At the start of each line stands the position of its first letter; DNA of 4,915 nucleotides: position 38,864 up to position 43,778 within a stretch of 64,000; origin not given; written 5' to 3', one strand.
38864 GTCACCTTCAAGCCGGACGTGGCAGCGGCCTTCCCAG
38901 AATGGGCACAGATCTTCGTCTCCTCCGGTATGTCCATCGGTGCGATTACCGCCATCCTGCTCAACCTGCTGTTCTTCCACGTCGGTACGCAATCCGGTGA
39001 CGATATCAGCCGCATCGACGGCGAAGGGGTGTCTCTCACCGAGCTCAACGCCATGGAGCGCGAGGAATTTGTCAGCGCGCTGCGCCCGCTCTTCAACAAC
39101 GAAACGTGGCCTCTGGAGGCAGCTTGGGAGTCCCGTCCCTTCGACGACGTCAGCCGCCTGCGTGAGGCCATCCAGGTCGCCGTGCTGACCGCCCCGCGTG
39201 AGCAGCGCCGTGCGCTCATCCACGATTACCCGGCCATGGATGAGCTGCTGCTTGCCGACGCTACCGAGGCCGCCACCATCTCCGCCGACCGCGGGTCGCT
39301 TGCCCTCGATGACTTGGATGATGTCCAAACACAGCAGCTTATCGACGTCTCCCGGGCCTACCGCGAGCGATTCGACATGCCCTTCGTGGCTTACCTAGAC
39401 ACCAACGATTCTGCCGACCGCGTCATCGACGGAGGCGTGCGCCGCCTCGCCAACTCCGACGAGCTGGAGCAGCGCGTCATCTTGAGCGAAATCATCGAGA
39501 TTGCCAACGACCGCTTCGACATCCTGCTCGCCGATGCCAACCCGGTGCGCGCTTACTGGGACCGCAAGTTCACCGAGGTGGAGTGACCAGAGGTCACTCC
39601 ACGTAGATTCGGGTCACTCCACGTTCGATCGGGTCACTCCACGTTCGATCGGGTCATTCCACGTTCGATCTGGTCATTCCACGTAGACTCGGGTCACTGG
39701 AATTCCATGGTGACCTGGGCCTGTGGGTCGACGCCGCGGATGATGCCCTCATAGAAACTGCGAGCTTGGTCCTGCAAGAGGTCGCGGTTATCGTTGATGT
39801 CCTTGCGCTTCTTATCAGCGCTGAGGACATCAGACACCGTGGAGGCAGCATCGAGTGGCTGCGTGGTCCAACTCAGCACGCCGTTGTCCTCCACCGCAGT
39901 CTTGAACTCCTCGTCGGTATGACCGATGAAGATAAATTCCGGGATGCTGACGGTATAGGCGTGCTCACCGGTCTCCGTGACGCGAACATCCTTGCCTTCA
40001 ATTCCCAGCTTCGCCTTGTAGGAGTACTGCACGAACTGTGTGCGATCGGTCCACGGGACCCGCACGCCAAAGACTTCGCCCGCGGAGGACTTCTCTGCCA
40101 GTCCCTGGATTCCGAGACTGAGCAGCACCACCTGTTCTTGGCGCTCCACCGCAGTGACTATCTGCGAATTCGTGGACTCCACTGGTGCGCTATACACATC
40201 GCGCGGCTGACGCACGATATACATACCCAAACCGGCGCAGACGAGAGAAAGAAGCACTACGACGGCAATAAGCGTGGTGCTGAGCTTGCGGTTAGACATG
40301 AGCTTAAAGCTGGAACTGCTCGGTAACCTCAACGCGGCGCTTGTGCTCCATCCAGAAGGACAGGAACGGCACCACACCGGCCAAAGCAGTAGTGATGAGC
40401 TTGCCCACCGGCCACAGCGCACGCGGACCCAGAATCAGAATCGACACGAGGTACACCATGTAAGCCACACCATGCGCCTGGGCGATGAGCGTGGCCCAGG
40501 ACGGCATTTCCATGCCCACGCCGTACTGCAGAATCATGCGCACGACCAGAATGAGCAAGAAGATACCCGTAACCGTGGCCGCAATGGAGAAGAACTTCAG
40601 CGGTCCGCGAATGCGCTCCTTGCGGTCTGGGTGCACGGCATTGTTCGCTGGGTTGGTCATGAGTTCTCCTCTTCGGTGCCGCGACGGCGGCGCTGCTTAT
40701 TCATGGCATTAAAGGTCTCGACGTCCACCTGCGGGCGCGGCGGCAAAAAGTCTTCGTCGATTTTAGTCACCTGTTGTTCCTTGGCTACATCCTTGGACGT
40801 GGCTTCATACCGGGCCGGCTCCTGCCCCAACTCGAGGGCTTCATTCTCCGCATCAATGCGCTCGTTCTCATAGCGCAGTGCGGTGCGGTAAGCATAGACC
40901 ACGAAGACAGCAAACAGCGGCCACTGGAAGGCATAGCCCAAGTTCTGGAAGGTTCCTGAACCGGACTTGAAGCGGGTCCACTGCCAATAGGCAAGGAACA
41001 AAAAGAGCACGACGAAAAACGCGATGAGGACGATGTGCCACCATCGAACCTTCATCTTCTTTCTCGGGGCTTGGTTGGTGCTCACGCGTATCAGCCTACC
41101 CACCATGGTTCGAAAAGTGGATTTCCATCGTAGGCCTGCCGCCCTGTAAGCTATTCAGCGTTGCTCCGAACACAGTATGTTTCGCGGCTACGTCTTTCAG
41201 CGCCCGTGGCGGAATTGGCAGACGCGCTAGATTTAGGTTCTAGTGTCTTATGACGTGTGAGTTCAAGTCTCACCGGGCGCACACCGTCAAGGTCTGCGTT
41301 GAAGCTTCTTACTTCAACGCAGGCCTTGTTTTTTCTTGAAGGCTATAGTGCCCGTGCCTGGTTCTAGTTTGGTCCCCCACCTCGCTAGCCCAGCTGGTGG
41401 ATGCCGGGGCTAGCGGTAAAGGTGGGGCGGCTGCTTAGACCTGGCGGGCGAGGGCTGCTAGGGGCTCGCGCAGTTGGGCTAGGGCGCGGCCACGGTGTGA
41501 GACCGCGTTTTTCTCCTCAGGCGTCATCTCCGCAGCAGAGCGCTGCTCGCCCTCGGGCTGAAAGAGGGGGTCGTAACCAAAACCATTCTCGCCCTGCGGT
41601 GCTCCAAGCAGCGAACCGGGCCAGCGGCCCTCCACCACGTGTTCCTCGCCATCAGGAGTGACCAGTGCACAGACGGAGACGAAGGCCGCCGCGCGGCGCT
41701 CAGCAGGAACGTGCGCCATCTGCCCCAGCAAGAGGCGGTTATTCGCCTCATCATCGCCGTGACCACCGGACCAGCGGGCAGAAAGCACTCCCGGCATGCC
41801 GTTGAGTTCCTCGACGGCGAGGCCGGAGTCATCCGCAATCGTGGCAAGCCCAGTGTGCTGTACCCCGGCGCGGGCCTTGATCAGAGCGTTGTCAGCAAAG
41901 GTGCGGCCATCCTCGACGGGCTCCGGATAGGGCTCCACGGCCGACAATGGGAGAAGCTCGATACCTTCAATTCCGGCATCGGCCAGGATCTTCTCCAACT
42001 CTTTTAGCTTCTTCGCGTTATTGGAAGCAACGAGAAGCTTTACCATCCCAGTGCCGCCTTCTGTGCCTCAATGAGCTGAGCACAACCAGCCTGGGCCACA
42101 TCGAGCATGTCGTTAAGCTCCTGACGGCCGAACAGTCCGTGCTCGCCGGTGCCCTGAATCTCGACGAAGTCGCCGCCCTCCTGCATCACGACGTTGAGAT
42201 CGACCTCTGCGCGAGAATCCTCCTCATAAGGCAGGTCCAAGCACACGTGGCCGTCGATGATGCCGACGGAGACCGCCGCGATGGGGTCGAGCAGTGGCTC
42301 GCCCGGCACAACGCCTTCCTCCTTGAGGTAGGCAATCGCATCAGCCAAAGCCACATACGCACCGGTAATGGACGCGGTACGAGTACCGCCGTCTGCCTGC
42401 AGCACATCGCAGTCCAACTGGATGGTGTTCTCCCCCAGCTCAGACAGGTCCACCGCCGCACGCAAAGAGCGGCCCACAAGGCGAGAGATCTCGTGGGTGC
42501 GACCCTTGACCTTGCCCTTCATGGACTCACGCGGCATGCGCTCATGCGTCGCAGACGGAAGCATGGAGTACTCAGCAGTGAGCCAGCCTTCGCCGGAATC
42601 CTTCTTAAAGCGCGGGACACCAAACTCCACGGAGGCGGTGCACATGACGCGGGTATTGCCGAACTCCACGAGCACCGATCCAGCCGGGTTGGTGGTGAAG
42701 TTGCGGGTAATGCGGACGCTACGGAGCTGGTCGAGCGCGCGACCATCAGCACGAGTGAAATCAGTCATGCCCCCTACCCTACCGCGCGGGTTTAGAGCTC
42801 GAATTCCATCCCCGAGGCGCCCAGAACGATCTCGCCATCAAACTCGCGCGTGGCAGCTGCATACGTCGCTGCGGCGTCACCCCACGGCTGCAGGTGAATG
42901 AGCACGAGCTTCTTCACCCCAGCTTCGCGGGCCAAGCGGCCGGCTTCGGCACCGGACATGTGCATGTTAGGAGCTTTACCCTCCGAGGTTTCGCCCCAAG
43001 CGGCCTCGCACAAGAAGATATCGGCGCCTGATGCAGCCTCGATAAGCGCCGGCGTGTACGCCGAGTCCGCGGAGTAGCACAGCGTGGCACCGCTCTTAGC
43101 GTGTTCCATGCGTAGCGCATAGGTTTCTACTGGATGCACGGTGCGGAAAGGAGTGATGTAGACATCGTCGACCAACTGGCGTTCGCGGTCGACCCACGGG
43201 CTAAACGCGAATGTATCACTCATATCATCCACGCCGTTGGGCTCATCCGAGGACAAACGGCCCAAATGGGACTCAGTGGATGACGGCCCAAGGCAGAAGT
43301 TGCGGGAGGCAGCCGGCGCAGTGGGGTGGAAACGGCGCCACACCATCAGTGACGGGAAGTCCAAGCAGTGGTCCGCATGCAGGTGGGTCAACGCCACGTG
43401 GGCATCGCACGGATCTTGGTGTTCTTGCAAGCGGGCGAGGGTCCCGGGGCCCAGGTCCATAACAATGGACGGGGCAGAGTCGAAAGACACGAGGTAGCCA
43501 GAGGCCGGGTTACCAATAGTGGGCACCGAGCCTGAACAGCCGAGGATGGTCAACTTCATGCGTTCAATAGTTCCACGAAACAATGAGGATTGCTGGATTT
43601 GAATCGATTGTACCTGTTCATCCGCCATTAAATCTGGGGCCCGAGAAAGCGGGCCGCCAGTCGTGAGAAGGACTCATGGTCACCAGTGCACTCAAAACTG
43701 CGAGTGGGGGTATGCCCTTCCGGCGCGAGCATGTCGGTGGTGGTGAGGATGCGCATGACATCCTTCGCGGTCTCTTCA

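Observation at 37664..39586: NCS2 nucleobase permease fused to a degenerate OHCU-decarboxylase-like cytoplasmic domain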

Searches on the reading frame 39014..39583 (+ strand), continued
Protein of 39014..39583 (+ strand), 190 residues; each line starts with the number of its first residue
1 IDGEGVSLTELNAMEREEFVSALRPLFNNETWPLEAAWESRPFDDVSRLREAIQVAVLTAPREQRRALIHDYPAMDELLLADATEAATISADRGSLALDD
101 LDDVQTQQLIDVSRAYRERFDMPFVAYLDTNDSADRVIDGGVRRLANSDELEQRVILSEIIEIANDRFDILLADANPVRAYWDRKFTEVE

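Call 55: find_encoding_contigs(protein=P0126, flank=10000, max_places=4)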
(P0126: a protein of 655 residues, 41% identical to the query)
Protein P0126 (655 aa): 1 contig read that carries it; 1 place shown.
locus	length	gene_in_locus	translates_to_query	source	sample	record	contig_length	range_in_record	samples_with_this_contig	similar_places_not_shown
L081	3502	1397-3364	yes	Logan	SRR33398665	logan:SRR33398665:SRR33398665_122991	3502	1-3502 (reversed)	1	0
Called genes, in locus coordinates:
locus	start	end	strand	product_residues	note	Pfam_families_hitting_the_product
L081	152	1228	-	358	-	PF00248:Aldo_ket_red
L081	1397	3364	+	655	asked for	PF00860:Xan_ur_permease, PF09349:OHCU_decarbox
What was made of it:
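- Tried and rejected: The context look-up for P0126 returned only a 3.5-kb contig (call 55).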

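Call 62: predict_structure(alignment_id=A5)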
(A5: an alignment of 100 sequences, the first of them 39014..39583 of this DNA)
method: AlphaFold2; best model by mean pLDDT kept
length: 190 residues; sequences in the alignment: 100
mean_pLDDT: 87.4   pTM: 0.83
mean pLDDT of the five models: 87.4, 85.6, 85.6, 84.1, 82.9
residues with pLDDT >= 90: 128; 70-90: 32; 50-70: 22; < 50: 8
segments of 3 or more residues with pLDDT < 50: 187-190
pLDDT, mean of each block of 10 residues (from residue 1): 75 98 94 98 96 98 98 91 76 60 94 98 92 90 98 98 91 67 50
secondary structure, 60 per line:
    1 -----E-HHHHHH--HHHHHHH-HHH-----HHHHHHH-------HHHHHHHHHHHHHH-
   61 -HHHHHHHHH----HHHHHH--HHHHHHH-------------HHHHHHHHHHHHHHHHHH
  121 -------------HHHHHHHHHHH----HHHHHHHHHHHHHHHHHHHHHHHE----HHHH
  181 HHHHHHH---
elements in order: H8-13 H16-22 H32-38 H46-59 H62-70 H75-80 H83-89 H103-120 H134-144 H149-171 H177-187
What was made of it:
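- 39044..39523 (+): UraD-like (OHCU_decarbox fold) domain, Tyr-type (aa 461-620). AF2 domain model pLDDT 87.4, pTM 0.83 (call 62).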

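Call 64: fold_search(model_id=the predicted structure, library=pdb)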
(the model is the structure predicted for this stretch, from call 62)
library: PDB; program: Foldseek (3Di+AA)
matches with E <= 10: 80; with E <= 0.001: 13
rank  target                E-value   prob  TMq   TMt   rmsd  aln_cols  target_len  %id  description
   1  3o7h_A                2.4e-07  1.00  0.70  0.79   3.6       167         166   20  Crystal structure of 2-oxo-4-hydroxy-4-carboxy-5-ureidoimidazoline decarboxylase from Klebsiella pneumoniae (released 2010-09-08)
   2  2o70_F                4.4e-07  1.00  0.72  0.81   3.3       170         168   18  Structure of OHCU decarboxylase from zebrafish (released 2007-04-10)
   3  2o70_C                6.9e-07  1.00  0.75  0.84   2.6       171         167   18  Structure of OHCU decarboxylase from zebrafish (released 2007-04-10)
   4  5z5m_A                8.4e-07  1.00  0.68  0.48   2.3       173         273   19  Crystal structure of (S)-allantoin synthase (released 2018-11-21)
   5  2o70_A                1.7e-06  1.00  0.68  0.78   4.1       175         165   18  Structure of OHCU decarboxylase from zebrafish (released 2007-04-10)
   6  5z5m_B                1.9e-06  1.00  0.67  0.48   2.4       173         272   19  Crystal structure of (S)-allantoin synthase (released 2018-11-21)
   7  2o70_B                2.4e-06  1.00  0.67  0.77   3.8       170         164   18  Structure of OHCU decarboxylase from zebrafish (released 2007-04-10)
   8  5uou                  3.0e-06  1.00  0.63  0.77   5.3       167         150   18  High resolution structure of 2-oxo-4-hydroxy-4-carboxy-5-ureidoimidazoline decarboxylase from Klebsiella pneumoniae subs (released 2017-02-15)
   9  5z5m_C                3.1e-06  1.00  0.69  0.49   2.0       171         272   19  Crystal structure of (S)-allantoin synthase (released 2018-11-21)
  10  3o7i_B                4.4e-06  1.00  0.61  0.76   5.4       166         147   17  Crystal structure of 2-oxo-4-hydroxy-4-carboxy-5-ureidoimidazoline decarboxylase from Klebsiella pneumoniae (released 2010-09-08)
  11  3o7i_A                6.6e-06  1.00  0.64  0.79   3.4       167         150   17  Crystal structure of 2-oxo-4-hydroxy-4-carboxy-5-ureidoimidazoline decarboxylase from Klebsiella pneumoniae (released 2010-09-08)
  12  3o7k                  1.0e-05  1.00  0.62  0.82   3.2       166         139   17  Crystal structure of 2-oxo-4-hydroxy-4-carboxy-5-ureidoimidazoline decarboxylase from Klebsiella pneumoniae (released 2010-09-08)
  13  2o8i                  7.0e-05  1.00  0.66  0.79   3.6       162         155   18  Crystal structure of protein Atu2327 from Agrobacterium tumefaciens str. C58 (released 2007-01-09)
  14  2q37                  3.4e-03  1.00  0.59  0.77   4.2       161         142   14  Crystal structure of OHCU decarboxylase in the presence of (S)-allantoin (released 2007-06-12)
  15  9hfk_A                5.7e-01  0.12  0.20  0.16  16.8       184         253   15  Cryo-EM structure of the freshwater actinorhodopsin, Rhodoluna lacicola (RlActR) (released 2026-03-18)
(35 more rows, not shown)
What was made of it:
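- On OHCU decarboxylase (UraD, EC 4.1.1.97): Foldseek probability 1.0 to 3O7H, 2O70, 5Z5M, 2O8I and 2Q37 (call 64).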

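Call 76: find_encoding_contigs(protein=P0327, flank=8000, max_places=1)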
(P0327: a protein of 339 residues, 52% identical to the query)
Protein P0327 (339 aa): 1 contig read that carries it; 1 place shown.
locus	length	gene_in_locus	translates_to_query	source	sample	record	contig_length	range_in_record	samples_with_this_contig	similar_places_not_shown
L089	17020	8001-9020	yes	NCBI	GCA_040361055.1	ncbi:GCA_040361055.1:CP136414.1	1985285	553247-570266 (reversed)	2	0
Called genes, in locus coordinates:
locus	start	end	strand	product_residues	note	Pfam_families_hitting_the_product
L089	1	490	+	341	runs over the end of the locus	PF19187:HTH_PafC (weak)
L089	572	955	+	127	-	-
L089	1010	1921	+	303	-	PF00781:DAGK_cat, PF19279:YegS_C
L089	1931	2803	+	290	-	PF04851:ResIII, PF00270:DEAD, PF22527:DEXQc_Suv3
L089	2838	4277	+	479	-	-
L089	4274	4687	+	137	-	PF08148:DSHCT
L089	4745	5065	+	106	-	PF20154:LNT_N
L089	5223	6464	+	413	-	PF00795:CN_hydrolase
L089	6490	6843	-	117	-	PF13397:RbpA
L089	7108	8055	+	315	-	PF00860:Xan_ur_permease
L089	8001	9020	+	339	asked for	PF00860:Xan_ur_permease, PF09349:OHCU_decarbox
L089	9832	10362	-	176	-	PF28507:Rv1828_C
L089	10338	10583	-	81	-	PF00376:MerR (faint)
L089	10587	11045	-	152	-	PF16697:Yop-YscD_cpl, PF00498:FHA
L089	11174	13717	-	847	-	PF17900:Peptidase_M1_N, PF01433:Peptidase_M1, PF11838:ERAP1_C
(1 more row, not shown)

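Call 77: find_encoding_contigs(protein=P0315, flank=8000, max_places=1)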
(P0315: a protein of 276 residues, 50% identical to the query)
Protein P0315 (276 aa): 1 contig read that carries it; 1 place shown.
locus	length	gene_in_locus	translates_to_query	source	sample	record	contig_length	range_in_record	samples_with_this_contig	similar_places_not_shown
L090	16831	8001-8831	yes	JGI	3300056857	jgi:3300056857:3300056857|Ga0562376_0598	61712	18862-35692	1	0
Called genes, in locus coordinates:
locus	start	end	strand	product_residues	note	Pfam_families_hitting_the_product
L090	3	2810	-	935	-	PF00133:tRNA-synt_1, PF09334:tRNA-synt_1g (weak), PF13603:tRNA-synt_1_2 (weak), PF00133:tRNA-synt_1, PF08264:Anticodon_1, PF10458:Val_tRNA-synt_C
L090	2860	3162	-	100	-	PF01381:HTH_3 (faint)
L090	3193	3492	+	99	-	PF18731:HEPN_Swt1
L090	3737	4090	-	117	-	-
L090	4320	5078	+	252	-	-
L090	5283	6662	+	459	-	PF00171:Aldedh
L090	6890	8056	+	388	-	PF00860:Xan_ur_permease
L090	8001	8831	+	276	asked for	PF09349:OHCU_decarbox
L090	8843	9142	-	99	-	PF23855:DUF7218, PF07498:Rho_N (weak)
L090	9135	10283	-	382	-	PF00135:COesterase (faint), PF20434:BD-FAE, PF07859:Abhydrolase_3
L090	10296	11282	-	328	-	PF00056:Ldh_1_N, PF02866:Ldh_1_C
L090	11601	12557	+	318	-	PF17938:TetR_C_29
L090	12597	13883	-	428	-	PF06689:zf-C4_ClpX, PF01078:Mg_chelatase (faint), PF00004:AAA, PF07724:AAA_2, PF07728:AAA_5 (faint), PF10431:ClpB_D2-small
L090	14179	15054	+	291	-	PF01842:ACT (weak), PF00551:Formyl_trans_N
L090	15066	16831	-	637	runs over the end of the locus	PF00890:FAD_binding_2, PF01266:DAO, PF07992:Pyr_redox_2 (weak), PF12831:FAD_oxidored, PF13450:NAD_binding_8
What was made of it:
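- Frameshift-split copies exist in Arcanobacterium and in a metagenome contig (calls 76, 77).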

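Call 80: search_protein_families(library=ncbifam, proteins=[P0126], max_evalue=0.00001)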
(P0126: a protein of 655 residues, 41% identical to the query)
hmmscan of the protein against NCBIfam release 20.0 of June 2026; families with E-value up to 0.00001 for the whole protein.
P0126 (655 aa): 10 families
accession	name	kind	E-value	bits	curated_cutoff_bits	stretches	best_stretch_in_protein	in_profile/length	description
TIGR03173.1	pbuX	subfamily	1.4e-146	488.4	414.15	1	35-453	1-406/407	xanthine permease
TIGR00801.1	ncs2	superfamily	3.1e-106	355.8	291.8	1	28-452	3-415/415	NCS2 family nucleobase:cation symporter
NF007995.0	PRK10720.1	equivalog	1.1e-40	139.8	477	1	22-464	7-417/429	uracil permease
TIGR03616.1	RutG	equivalog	3.3e-28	98.6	758.65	1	23-414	23-395/429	pyrimidine utilization transport protein G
NF037981.1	NCS2_1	subfamily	3.8e-23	82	40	1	31-449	2-417/419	purine/pyrimidine permease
TIGR03164.1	UHCUDC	equivalog_domain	5.4e-15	55.8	96.25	1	480-633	1-154/157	2-oxo-4-hydroxy-4-carboxy-5-ureidoimidazoline decarboxylase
NF008502.0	PRK11412.1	equivalog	1.5e-14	54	370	1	34-451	12-425/433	uracil/xanthine transporter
NF010372.0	PRK13798.1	subfamily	2.1e-11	44.2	124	1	470-640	5-167/173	2-oxo-4-hydroxy-4-carboxy-5-ureidoimidazoline decarboxylase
TIGR03180.1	UraD_2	equivalog_domain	6e-08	32.9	139.4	1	478-633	2-154/158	2-oxo-4-hydroxy-4-carboxy-5-ureidoimidazoline decarboxylase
NF010373.0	PRK13799.1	equivalog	2.1e-07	29.8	1087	1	472-637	3-173/591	unknown domain/N-carbamoyl-L-amino acid hydrolase fusion protein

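Call 92: list_cluster_members(proteins=[P0126, P0141, P0153, P0397, P0123, P0286, P0124, P0127, P0440, P0427])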
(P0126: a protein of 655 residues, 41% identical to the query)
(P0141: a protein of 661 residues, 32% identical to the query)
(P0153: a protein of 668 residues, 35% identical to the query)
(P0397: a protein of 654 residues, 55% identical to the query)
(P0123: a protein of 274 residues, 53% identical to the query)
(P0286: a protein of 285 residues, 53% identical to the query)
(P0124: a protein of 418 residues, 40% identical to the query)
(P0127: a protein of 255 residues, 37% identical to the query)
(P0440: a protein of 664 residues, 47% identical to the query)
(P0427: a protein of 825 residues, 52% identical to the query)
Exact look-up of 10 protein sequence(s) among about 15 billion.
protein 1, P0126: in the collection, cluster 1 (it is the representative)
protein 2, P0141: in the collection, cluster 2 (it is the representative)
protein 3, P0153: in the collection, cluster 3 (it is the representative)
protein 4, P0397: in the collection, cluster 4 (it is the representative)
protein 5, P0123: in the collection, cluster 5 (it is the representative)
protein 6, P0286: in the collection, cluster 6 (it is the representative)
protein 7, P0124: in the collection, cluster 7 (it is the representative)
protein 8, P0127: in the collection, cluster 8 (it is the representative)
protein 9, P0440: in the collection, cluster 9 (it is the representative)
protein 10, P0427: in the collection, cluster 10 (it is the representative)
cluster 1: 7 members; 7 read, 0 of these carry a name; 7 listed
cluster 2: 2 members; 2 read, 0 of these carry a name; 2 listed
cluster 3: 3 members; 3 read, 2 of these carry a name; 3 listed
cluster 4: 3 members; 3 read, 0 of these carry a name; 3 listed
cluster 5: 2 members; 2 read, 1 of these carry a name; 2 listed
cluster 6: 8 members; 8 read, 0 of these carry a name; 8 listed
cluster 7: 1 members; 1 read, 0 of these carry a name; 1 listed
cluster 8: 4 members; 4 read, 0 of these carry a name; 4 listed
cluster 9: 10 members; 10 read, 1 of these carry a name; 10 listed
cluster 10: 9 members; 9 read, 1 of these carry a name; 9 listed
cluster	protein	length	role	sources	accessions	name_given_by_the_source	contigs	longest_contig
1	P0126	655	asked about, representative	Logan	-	-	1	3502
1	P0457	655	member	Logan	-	-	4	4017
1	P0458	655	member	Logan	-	-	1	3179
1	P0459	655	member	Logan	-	-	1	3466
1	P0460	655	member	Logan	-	-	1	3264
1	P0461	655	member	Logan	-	-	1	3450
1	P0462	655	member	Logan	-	-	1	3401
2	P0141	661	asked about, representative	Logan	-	-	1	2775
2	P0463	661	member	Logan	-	-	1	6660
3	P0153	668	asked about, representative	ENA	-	-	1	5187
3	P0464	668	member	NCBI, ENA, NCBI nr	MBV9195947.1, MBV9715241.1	MAG: 2-oxo-4-hydroxy-4-carboxy-5-ureidoimidazoline decarboxylase [Solirubrobacterales ... | 2-oxo-4-hydroxy-4-carboxy-5-ureidoimidazoline decarboxylase [Solirubrobacterales ...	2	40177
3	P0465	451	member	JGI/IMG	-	2-oxo-4-hydroxy-4-carboxy--5-ureidoimidazoline (OHCU) decarboxylase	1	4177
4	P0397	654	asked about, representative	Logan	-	-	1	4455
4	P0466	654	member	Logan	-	-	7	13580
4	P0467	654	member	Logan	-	-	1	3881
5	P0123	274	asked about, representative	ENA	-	-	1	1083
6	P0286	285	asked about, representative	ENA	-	-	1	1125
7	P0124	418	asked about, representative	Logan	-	-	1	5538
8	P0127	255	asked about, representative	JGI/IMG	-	-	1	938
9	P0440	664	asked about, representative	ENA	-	-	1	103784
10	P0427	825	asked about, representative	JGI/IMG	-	OHCU decarboxylase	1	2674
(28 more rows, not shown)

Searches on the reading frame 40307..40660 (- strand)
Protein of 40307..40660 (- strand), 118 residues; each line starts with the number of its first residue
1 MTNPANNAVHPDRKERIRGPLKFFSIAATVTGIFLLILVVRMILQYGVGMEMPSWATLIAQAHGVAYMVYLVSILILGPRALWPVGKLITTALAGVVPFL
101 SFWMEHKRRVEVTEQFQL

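Call 12: search_protein_families(library=pfam, proteins=[window:40307-40660:-], max_evalue=0.001)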
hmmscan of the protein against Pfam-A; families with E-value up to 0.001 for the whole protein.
window:40307-40660:- (118 aa): 2 families
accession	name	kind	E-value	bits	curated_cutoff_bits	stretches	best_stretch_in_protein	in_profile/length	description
PF12823.12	DUF3817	-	2.4e-22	79.9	27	1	21-108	1-83/85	Domain of unknown function (DUF3817)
PF20479.3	TMEM128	-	0.00048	21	23.9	1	21-96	37-112/124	TMEM128 protein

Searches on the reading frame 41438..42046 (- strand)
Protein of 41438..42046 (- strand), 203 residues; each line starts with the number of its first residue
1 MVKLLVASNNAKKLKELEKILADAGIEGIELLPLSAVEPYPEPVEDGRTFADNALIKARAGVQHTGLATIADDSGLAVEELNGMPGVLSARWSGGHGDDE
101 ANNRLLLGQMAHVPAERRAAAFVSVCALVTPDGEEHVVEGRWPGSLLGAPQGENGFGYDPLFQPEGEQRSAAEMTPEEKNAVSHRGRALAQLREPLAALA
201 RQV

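Call 12: search_protein_families(library=pfam, proteins=[window:41438-42046:-], max_evalue=0.001)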
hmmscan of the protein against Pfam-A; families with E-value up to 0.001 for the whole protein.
window:41438-42046:- (203 aa): 1 family
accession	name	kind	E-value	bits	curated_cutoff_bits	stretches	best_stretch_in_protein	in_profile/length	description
PF01725.21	Ham1p_like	-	6.8e-65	218.9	22.5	1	4-194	1-185/186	Ham1 family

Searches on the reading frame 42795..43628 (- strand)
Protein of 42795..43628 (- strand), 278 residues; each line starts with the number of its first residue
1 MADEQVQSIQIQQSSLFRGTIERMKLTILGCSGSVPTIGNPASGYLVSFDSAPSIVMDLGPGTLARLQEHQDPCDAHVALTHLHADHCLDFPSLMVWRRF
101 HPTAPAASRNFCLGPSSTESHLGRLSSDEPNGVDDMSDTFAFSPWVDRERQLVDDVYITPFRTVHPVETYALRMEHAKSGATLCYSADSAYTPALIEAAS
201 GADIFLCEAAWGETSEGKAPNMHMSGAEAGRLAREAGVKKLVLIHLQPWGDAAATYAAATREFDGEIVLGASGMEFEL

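Call 12: search_protein_families(library=pfam, proteins=[window:42795-43628:-], max_evalue=0.001)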
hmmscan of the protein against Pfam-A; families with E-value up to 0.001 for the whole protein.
window:42795-43628:- (278 aa): 1 family
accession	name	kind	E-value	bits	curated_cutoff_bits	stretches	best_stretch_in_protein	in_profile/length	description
PF12706.13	Lactamase_B_2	-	5.6e-15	55.9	27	1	56-245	4-199/200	Beta-lactamase superfamily domain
